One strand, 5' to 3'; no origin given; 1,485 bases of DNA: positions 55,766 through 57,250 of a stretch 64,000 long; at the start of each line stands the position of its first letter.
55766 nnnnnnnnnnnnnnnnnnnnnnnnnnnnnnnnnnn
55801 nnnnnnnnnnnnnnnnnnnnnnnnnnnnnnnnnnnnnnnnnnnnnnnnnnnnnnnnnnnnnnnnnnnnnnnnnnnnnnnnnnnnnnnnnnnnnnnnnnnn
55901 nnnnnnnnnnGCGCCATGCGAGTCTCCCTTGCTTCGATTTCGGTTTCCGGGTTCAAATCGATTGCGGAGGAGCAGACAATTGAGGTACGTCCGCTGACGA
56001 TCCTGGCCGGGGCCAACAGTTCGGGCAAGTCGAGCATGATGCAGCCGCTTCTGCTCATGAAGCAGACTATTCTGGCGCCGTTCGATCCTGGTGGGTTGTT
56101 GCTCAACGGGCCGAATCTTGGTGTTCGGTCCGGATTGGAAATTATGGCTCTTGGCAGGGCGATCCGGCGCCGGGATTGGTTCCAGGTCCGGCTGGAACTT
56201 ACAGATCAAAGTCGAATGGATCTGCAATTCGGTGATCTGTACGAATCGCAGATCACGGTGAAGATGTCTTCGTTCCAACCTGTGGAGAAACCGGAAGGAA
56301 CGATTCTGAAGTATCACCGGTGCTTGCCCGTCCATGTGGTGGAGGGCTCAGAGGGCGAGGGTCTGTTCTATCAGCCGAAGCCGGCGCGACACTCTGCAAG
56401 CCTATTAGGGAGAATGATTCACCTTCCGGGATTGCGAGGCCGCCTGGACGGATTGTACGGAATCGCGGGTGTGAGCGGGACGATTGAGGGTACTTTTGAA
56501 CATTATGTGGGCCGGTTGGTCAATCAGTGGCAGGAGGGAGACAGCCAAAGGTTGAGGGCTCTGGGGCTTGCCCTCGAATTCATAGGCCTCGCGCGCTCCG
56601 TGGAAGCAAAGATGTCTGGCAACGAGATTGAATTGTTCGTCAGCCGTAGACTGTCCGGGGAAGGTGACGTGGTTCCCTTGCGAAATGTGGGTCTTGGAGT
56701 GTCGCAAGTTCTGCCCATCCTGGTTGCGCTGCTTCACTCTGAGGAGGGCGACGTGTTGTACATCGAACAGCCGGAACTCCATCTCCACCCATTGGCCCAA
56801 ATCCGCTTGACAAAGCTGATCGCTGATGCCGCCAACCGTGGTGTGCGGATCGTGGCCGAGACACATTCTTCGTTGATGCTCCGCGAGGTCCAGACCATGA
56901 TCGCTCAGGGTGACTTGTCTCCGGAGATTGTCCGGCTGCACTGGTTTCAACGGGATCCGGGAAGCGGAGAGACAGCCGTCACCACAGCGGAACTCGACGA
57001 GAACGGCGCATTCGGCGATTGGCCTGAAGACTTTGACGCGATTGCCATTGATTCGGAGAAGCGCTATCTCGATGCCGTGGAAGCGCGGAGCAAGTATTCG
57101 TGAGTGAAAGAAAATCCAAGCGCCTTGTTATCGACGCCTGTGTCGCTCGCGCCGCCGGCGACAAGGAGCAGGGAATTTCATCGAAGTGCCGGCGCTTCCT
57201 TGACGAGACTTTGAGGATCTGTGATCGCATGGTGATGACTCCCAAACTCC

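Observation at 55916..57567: Lower-GC, translationally coupled ABC-type ATPase + PIN-like cassette between lepA and glcE (candidate defence/toxin module)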

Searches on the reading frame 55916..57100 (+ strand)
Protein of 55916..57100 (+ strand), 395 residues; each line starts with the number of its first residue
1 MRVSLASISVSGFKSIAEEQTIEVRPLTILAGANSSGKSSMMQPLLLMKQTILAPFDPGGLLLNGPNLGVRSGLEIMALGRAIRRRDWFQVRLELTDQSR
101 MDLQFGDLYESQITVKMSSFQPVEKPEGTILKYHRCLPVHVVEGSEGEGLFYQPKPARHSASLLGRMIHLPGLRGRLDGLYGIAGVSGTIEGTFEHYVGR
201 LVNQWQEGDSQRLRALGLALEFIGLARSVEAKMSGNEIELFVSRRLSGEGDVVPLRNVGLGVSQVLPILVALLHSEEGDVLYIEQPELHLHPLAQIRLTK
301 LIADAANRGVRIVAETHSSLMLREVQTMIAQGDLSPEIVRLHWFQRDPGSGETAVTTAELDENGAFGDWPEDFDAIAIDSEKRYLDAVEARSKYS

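Call 4: search_protein_families(library=pfam, proteins=[window:55916-57100:+], max_evalue=1)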
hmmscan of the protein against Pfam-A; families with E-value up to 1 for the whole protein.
window:55916-57100:+ (395 aa): 7 families
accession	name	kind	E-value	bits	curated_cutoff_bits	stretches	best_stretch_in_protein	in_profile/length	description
PF13304.12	AAA_21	-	2.2e-23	84.2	27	2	211-322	186-303/304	AAA domain, putative AbiEii toxin, Type IV TA system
PF13175.12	AAA_15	-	7.9e-23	82.1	32.1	2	234-321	284-373/374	AAA ATPase domain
PF02463.25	SMC_N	-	5.8e-05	23.1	40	1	5-45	2-44/220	RecF/RecN/SMC N terminal domain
PF12476.13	DUF3696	-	0.00071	20.2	22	1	335-373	2-41/52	Protein of unknown function (DUF3696)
PF11398.14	DUF2813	-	0.00076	19.4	21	1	5-48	3-45/372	Protein of unknown function (DUF2813)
PF13476.12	AAA_23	-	0.00096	20.3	27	1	7-43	1-37/201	AAA domain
PF13555.12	AAA_29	-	0.038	14.2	27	1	14-42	10-39/61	P-loop containing region of AAA domain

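Call 5: search_protein_families(library=padloc, proteins=[window:55916-57100:+], max_evalue=1)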
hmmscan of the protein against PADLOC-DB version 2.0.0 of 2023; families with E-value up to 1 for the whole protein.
window:55916-57100:+ (395 aa): 121 families (the best 25 are shown)
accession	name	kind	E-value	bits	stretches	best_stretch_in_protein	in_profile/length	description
PDLC03878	NsnB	-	1.1e-52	177.9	2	224-375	185-334/345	-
PDLC04148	HEC-03B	-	8.4e-35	118.7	2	248-373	309-433/458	-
PDLC04707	PDC-M55A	-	4.6e-31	106.2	2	229-373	251-398/421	-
PDLC02979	AriA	-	3.5e-26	90.9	2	234-321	282-372/373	-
PDLC02980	AriA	-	1.8e-21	75.4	2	221-322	220-303/304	-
PDLC04176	HEC-01A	-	3e-18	64.3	2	5-52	3-50/371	-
PDLC04175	HEC-01A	-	1e-16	59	2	3-51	4-51/363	-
PDLC04033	PD-T4-4_A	-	1.5e-15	55.4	1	275-330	323-378/460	-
PDLC04177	HEC-01A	-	2e-15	54.7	2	202-325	224-343/393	-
PDLC04178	HEC-01A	-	3e-14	50.9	2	2-52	6-55/399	-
PDLC02358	Old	-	2.5e-13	47.7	2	276-324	283-331/578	Old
PDLC02335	AbiLi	-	1.5e-12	45.2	1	4-327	49-248/326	AbiLi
PDLC04179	HEC-01A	-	6.8e-12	43.2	2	5-43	2-39/459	-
PDLC04664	PDC-M47A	-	7.6e-12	42.9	1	274-330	317-374/461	-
PDLC00091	GajA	-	1.5e-11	41.9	2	278-321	297-341/627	AAA ATPase domain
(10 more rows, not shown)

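Call 6: search_protein_families(library=ncbifam, proteins=[window:55916-57100:+], max_evalue=1)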
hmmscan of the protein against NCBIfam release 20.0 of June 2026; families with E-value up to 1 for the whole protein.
window:55916-57100:+ (395 aa): 8 families
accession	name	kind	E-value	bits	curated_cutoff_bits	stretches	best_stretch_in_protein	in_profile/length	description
NF047739.1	antiphage_MADS3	equivalog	7.9e-05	22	420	1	7-51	4-47/427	methylation-associated defense system AAA family ATPase MAD3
NF038234.1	retron_eff_Eco8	equivalog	0.00069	18.3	250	1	280-325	275-328/679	retron Eco8 family effector endonuclease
NF040873.1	AztA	equivalog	0.00084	19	220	1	21-44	14-37/191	zinc ABC transporter ATP-binding protein AztA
TIGR03740.1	galliderm_ABC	subfamily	0.0018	18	309.75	1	257-329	124-191/223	lantibiotic protection ABC transporter ATP-binding subunit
NF041760.1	PtuA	equivalog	0.0071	15.3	500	1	2-43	49-90/524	retron Ec78 anti-phage system effector ATPase PtuA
NF053563.1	Rkd4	equivalog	0.023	12.8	860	1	5-43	3-41/747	arcadin-4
TIGR00611.2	recf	equivalog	0.078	12.1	172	1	6-42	2-38/339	DNA replication/repair protein RecF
TIGR02169.1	SMC_prok_A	equivalog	0.079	10.6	729.4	1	7-46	4-44/1165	chromosome segregation protein SMC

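Call 57: find_homologous_proteins(query=window:55916-57100:+, max_evalue=1e-10)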
Query window:55916-57100:+ (395 aa): 6697 proteins with E <= 1e-10 among 8000 candidates; the best 120 are listed.
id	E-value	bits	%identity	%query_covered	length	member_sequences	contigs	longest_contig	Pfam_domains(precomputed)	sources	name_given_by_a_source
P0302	8.4e-249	843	97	100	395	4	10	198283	PF13175.13,PF13304.13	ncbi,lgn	-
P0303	1.7e-101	359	45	99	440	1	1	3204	PF13175.13,PF13304.13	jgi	-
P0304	4.5e-101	357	44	98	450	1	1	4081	PF13175.13,PF13304.13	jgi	jgi:predicted ATPase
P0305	2.1e-100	355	45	98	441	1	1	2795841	PF13175.13,PF13304.13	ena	-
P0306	2.9e-100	354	45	98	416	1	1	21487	PF13175.13,PF02463.26,PF13304.13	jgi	jgi:predicted ATPase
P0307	1.0e-99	353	46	97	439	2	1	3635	PF13175.13,PF13304.13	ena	-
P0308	2.2e-99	352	46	98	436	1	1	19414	PF13175.13,PF02463.26,PF13304.13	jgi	jgi:hypothetical protein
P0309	4.1e-99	351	45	98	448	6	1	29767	PF13175.13,PF13304.13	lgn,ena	-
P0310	6.7e-99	350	46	99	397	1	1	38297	PF13175.13,PF13304.13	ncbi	-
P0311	1.4e-98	349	44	99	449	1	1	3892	PF13175.13,PF13304.13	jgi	jgi:hypothetical protein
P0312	1.5e-98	349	45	99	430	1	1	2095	PF13175.13,PF13304.13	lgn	-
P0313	2.7e-98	348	44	97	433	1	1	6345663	PF13175.13,PF02463.26,PF13304.13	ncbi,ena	-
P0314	3.3e-98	348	42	98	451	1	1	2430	PF13175.13,PF13304.13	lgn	-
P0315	4.6e-98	347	45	98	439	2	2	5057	PF13175.13,PF13304.13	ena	-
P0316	4.7e-98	347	43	98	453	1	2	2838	PF13175.13,PF13304.13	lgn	-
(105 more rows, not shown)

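Call 58: find_encoding_contigs(protein=P0302, flank=8000, max_places=6)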
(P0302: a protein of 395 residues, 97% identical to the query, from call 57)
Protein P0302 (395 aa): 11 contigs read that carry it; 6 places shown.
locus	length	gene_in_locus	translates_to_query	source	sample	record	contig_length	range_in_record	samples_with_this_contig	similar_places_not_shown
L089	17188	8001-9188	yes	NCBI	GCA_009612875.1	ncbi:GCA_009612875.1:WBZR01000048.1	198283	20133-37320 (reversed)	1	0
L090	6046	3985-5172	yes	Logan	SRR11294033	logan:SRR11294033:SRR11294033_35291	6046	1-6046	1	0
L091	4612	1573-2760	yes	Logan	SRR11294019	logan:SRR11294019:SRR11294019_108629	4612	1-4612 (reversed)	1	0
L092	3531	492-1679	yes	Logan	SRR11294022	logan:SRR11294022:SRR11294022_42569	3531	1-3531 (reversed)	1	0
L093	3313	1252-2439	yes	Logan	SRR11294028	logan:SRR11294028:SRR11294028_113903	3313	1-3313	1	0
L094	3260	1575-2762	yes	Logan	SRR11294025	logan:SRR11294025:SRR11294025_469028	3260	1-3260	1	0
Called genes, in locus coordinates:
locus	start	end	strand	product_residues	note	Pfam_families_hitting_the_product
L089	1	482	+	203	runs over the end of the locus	PF01227:GTP_cyclohydroI, PF14489:QueF (weak)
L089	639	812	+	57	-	PF00468:Ribosomal_L34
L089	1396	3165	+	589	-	PF14849:YidC_periplas, PF02096:60KD_IMP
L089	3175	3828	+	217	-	-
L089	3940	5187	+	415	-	PF10396:TrmE_N, PF12631:MnmE_helical, PF01926:MMR_HSR1, PF02421:FeoB_N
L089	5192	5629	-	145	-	PF01029:NusB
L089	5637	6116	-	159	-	PF00885:DMRL_synthase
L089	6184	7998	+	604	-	PF00009:GTP_EFTU, PF03144:GTP_EFTU_D2, PF00679:EFG_C, PF06421:LepA_C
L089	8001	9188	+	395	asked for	PF13175:AAA_15 (weak), PF13304:AAA_21, PF13175:AAA_15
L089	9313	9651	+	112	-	-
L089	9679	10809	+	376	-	PF01565:FAD_binding_4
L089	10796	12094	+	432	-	PF12797:Fer4_2 (faint), PF13187:Fer4_9 (faint), PF00037:Fer4 (faint), PF12838:Fer4_7, PF13183:Fer4_8, PF13484:Fer4_16 (weak), PF13534:Fer4_17, PF02754:CCG, +3 more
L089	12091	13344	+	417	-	PF01546:Peptidase_M20, PF07687:M20_dimer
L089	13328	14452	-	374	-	PF04055:Radical_SAM, PF19288:CofH_C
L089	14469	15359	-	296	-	PF01040:UbiA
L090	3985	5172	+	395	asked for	PF13175:AAA_15 (weak), PF13304:AAA_21, PF13175:AAA_15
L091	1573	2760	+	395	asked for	PF13175:AAA_15 (weak), PF13304:AAA_21, PF13175:AAA_15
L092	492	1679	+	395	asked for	PF13175:AAA_15 (weak), PF13304:AAA_21, PF13175:AAA_15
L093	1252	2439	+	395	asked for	PF13175:AAA_15 (weak), PF13304:AAA_21, PF13175:AAA_15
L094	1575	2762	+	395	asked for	PF13175:AAA_15 (weak), PF13304:AAA_21, PF13175:AAA_15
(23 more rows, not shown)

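Call 68: search_solved_structures(query=A1, max_evalue=0.001)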
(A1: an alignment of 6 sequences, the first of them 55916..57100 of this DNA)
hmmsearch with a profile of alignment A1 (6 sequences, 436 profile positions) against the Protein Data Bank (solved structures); distinct sequences matched with E-value up to 0.001: 2.
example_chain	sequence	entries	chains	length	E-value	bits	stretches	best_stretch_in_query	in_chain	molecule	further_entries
6p74_A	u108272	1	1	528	0.00024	23.2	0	321-362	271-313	Putative ATP-dependent endonuclease of the OLD family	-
4o5v_A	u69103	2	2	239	0.00088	21.4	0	327-382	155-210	Iron-dependent transcription repressor related protein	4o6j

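Call 84: predict_structure(alignment_id=A5)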
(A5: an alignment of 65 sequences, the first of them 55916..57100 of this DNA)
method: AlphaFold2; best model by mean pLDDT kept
length: 395 residues; sequences in the alignment: 65
mean_pLDDT: 88.0   pTM: 0.89
mean pLDDT of the five models: 88.0, 87.5, 85.8, 84.3, 83.2
residues with pLDDT >= 90: 227; 70-90: 132; 50-70: 36; < 50: 0
segments of 3 or more residues with pLDDT < 50: none
pLDDT, mean of each block of 10 residues (from residue 1): 92 94 98 87 97 91 92 81 74 96 83 86 82 91 76 90 95 79 72 89 92 96 92 90 77 85 92 95 94 95 97 94 93 95 91 90 77 68 82 74
secondary structure, 60 per line:
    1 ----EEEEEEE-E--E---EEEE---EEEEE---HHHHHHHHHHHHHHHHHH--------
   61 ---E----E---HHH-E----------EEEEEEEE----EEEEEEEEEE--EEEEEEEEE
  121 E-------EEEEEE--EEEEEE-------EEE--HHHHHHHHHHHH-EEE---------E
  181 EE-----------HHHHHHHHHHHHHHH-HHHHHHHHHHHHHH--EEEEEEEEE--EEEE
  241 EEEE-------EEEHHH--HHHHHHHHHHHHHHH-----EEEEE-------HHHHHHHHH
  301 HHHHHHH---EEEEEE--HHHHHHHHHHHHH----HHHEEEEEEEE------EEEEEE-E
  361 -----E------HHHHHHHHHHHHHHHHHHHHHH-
elements in order: E5-11 E20-23 E27-31 H35-52 E88-95 E100-109 E112-121 E129-134 E137-142 E150-152 H155-166 E168-170 E180-182 H194-208 H210-223 E226-234 E237-244 E252-254 H260-274 E280-284 H292-307 E311-316 H319-331 E339-346 E353-358 H373-394

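Call 86: fold_search(model_id=the predicted structure, library=pdb)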
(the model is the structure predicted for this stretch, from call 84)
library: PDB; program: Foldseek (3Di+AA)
matches with E <= 10: 1264; with E <= 0.001: 285
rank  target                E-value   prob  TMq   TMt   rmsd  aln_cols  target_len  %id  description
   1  3qku_B                5.4e-13  1.00  0.50  0.64   7.0       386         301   15  Mre11 Rad50 binding domain in complex with Rad50 and AMP-PNP (released 2011-03-30)
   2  3qkt_B                7.2e-13  1.00  0.50  0.60   8.2       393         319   15  Rad50 ABC-ATPase with adjacent coiled-coil region in complex with AMP-PNP (released 2011-03-30)
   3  4ncj_C                9.1e-13  1.00  0.52  0.63   7.6       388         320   16  Crystal Structure of Pyrococcus furiosis Rad50 R805E mutation with ADP Beryllium Flouride (released 2014-03-05)
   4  3qkt_D                1.0e-12  1.00  0.51  0.61   8.2       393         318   13  Rad50 ABC-ATPase with adjacent coiled-coil region in complex with AMP-PNP (released 2011-03-30)
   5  4ncj_A                1.2e-12  1.00  0.52  0.63   6.8       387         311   15  Crystal Structure of Pyrococcus furiosis Rad50 R805E mutation with ADP Beryllium Flouride (released 2014-03-05)
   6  9n69_D                1.4e-12  1.00  0.49  0.46  10.0       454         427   12  Structure of the retron IA complex with HNH nuclease in the "down" orientation (released 2025-04-23)
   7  4ncj_B                1.5e-12  1.00  0.50  0.62   7.9       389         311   14  Crystal Structure of Pyrococcus furiosis Rad50 R805E mutation with ADP Beryllium Flouride (released 2014-03-05)
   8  6qj2_A                1.8e-12  1.00  0.52  0.57  11.3       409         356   12  Crystal structure of the C. thermophilum condensin Smc4 ATPase head in complex with the C-terminal domain of Brn1 (released 2019-07-03)
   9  3qkt_A                3.0e-12  1.00  0.50  0.57   8.9       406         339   14  Rad50 ABC-ATPase with adjacent coiled-coil region in complex with AMP-PNP (released 2011-03-30)
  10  9n6c_D                3.0e-12  1.00  0.44  0.41  10.9       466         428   12  Structure of the Retron IA Complex without the HNH Nuclease (released 2025-04-23)
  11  4ncj_D                3.4e-12  1.00  0.51  0.60   7.6       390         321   15  Crystal Structure of Pyrococcus furiosis Rad50 R805E mutation with ADP Beryllium Flouride (released 2014-03-05)
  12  8sux_F                3.6e-12  1.00  0.47  0.49  10.8       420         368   14  Structure of E. coli PtuA hexamer (released 2024-01-10)
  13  9n6b_B                3.8e-12  1.00  0.48  0.38  10.8       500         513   11  Structure of the retron IA complex with HNH nuclease in the "up" orientation (released 2025-04-23)
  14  5h68_B                4.2e-12  1.00  0.52  0.61   6.8       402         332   13  Crystal structure of an engaged dimer of the Geobacillus stearothermophilus SMC head domain (released 2017-03-15)
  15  9n69_B                5.6e-12  1.00  0.49  0.40  10.6       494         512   11  Structure of the retron IA complex with HNH nuclease in the "down" orientation (released 2025-04-23)
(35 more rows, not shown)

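Call 92: search_protein_families(library=phrogs, proteins=[window:55916-57100:+], max_evalue=0.01)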
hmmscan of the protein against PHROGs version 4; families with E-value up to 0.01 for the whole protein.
window:55916-57100:+ (395 aa): 10 families
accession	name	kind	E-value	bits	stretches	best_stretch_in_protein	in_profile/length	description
phrog_21420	-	unknown function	1.1e-39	137.5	2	246-388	494-637/654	-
phrog_4747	-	unknown function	6e-14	53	2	4-43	2-40/610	-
phrog_14430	-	unknown function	1.8e-10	41.6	2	258-331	316-391/444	-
phrog_13167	-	unknown function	3.3e-10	40.4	1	275-335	335-395/477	-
phrog_3940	-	unknown function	1.2e-09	38.5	1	256-327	223-304/537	-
phrog_8323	-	unknown function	4.7e-08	33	1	276-326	320-369/623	-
phrog_9802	-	unknown function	1.7e-06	28.4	1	1-48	1-48/438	-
phrog_7507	-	unknown function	5.2e-05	23.7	0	249-319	377-447/483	-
phrog_77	-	DNA, RNA and nucleotide metabolism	0.00087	18.9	1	3-45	296-340/967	SbcC-like subunit of palindrome specific endonuclease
phrog_8066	-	unknown function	0.0025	17.7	1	266-326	371-433/522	-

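Call 93: search_dna_similar(query=window:55916-57100:+, collection=plasmids, mode=protein, max_evalue=1e-8, max_rows=30)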
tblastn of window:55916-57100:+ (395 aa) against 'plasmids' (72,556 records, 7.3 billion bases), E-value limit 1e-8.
Records with a match: 55; places in all: 55; records where one place covers at least 80% of the query: 0.
Best place of each record, by identity: <60% 55.
By first word of the organism name: Bacillus 8; Aeromonas 6; Nostoc 5; Acinetobacter 5; Klebsiella 4; Rhodococcus 2; Photobacterium 2; Burkholderia 2; Campylobacter 2; Nonomuraea 1; and 18 more.
By predicted mobility (MOB-suite, as given by PLSDB): non-mobilizable 28; conjugative 15; mobilizable 12.
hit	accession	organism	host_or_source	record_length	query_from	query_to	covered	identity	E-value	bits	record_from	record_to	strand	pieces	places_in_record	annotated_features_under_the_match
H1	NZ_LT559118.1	Nonomuraea gerenzanensis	-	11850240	152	394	62%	29.8%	3e-12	76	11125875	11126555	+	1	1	none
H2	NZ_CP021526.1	Acetobacter ascendens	cell culture,food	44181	214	393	46%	33.0%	2e-14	83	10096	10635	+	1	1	DUF3696 domain-containing protein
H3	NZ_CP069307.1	Rhodococcus aetherivorans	monoisolate,Minnesota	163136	201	373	44%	33.2%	3e-14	82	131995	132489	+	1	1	DUF3696 domain-containing protein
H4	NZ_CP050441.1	Tolypothrix sp. PCC 7910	cell culture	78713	223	373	38%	37.2%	1e-18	96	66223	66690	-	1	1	DUF3696 domain-containing protein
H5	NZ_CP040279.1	Nostoc sp. C052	Blasia pusilla,pure culture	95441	223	373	38%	36.9%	3e-18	94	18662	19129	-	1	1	DUF3696 domain-containing protein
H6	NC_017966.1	Tistrella mobilis KA081020-065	-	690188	220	372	39%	35.6%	7e-11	72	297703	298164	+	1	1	AAA family ATPase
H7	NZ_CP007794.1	Azospirillum argentinense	Triticum aestivum L.,Root,wheat ...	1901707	231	375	37%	36.1%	3e-13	79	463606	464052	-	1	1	record has no annotation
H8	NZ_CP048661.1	Acinetobacter piscicola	Pig,feces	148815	256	373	30%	44.2%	7e-21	102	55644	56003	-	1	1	DUF3696 domain-containing protein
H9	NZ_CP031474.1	Vibrio coralliilyticus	Oyster larvae,Bacterium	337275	246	379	34%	38.1%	3e-15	85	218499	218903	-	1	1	AAA family ATPase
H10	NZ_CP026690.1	Nostoc sp. 'Peltigera membranacea cyanobiont' N6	Lichen thallus,Peltigera membranacea ...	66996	251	373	31%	41.4%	4e-20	100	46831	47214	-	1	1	DUF3696 domain-containing protein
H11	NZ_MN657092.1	Psychrobacter sp.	-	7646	256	373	30%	42.5%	2e-18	95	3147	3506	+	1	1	DUF3696 domain-containing protein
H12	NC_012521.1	Rhodococcus opacus B4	-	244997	215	373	40%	31.3%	4e-10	69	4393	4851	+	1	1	AAA family ATPase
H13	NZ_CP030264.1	Ensifer adhaerens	Zea mays,whole organism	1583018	240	379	35%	35.2%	7e-12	75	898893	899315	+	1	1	none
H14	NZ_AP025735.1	Nostoc cf. commune SO-36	-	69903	251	373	31%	39.8%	7e-19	96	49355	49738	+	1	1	DUF3696 domain-containing protein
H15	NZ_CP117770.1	Nostoc sp. UHCC 0926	whole organism,lichen surface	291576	251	373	31%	39.8%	7e-18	93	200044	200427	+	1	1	DUF3696 domain-containing protein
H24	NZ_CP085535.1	Aeromonas salmonicida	Brook charr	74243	253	373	31%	36.7%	3e-14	82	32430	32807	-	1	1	DUF3696 domain-containing protein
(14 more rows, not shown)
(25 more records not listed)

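Call 94: get_annotated_region(hit=H11, flank=3500)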
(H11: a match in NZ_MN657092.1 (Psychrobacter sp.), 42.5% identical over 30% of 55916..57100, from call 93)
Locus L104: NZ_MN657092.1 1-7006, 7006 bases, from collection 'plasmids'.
description: Psychrobacter sp. strain ANT_P40 plasmid pA40P3, complete sequence
organism: Psychrobacter sp. (NCBI taxid 56811)
taxonomy: Bacteria; Pseudomonadota; Gammaproteobacteria; Moraxellales; Moraxellaceae; Psychrobacter; Psychrobacter sp.
host: -; source: -; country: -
typing (MOB-suite, as given by PLSDB): non-mobilizable
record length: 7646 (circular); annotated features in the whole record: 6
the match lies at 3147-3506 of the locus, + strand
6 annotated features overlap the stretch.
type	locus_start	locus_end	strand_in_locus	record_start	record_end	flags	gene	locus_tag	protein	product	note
CDS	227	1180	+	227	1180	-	-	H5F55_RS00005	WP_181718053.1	RepB family plasmid replication initiator protein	GO:0006270 - DNA replication initiation [Evidence IEA]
CDS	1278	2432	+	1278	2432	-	-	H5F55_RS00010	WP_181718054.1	DUF262 domain-containing protein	-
CDS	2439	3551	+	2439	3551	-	-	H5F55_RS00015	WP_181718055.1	DUF3696 domain-containing protein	-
CDS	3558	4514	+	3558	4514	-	-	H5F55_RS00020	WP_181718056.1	hypothetical protein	-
CDS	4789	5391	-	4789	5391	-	-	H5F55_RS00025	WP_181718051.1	hypothetical protein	-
CDS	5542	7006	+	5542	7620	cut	-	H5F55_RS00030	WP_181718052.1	MobA/MobL family protein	-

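Call 95: get_annotated_region(hit=H24, flank=4000)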
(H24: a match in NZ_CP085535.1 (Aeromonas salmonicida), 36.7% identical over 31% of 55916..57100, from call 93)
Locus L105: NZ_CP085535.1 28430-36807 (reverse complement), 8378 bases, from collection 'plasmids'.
description: Aeromonas salmonicida subsp. salmonicida strain 890054 plasmid pAsa9-like, complete sequence
organism: Aeromonas salmonicida (NCBI taxid 29491)
taxonomy: Bacteria; Pseudomonadota; Gammaproteobacteria; Aeromonadales; Aeromonadaceae; Aeromonas; Aeromonas salmonicida
host: -; source: Brook charr; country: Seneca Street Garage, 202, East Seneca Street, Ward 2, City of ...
typing (MOB-suite, as given by PLSDB): conjugative; replicon rep_cluster_1169; relaxase MOBF; mating-pair formation MPF_F
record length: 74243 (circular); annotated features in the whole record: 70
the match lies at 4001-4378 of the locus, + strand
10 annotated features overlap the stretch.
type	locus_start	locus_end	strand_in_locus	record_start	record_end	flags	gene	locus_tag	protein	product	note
CDS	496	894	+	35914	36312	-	-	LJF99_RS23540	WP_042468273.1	DUF6088 family protein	-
CDS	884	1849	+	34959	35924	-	-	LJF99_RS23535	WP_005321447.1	nucleotidyl transferase AbiEii/AbiGii toxin family protein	-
CDS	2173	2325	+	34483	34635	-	-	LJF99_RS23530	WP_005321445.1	Hok/Gef family protein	-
CDS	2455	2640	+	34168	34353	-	-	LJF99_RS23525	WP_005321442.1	hypothetical protein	-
CDS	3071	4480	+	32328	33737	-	-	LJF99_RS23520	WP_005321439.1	DUF3696 domain-containing protein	-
CDS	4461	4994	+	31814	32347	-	-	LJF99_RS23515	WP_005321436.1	hypothetical protein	-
CDS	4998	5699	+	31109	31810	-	-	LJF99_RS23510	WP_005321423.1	RNA ligase family protein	-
CDS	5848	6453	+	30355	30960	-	-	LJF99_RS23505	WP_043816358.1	recombinase family protein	GO:0006310 - DNA recombination [Evidence IEA]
CDS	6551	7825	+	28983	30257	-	-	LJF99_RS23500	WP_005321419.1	metallophosphoesterase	-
CDS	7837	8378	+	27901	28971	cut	-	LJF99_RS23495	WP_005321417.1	GTPase-associated system all-helical protein GASH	-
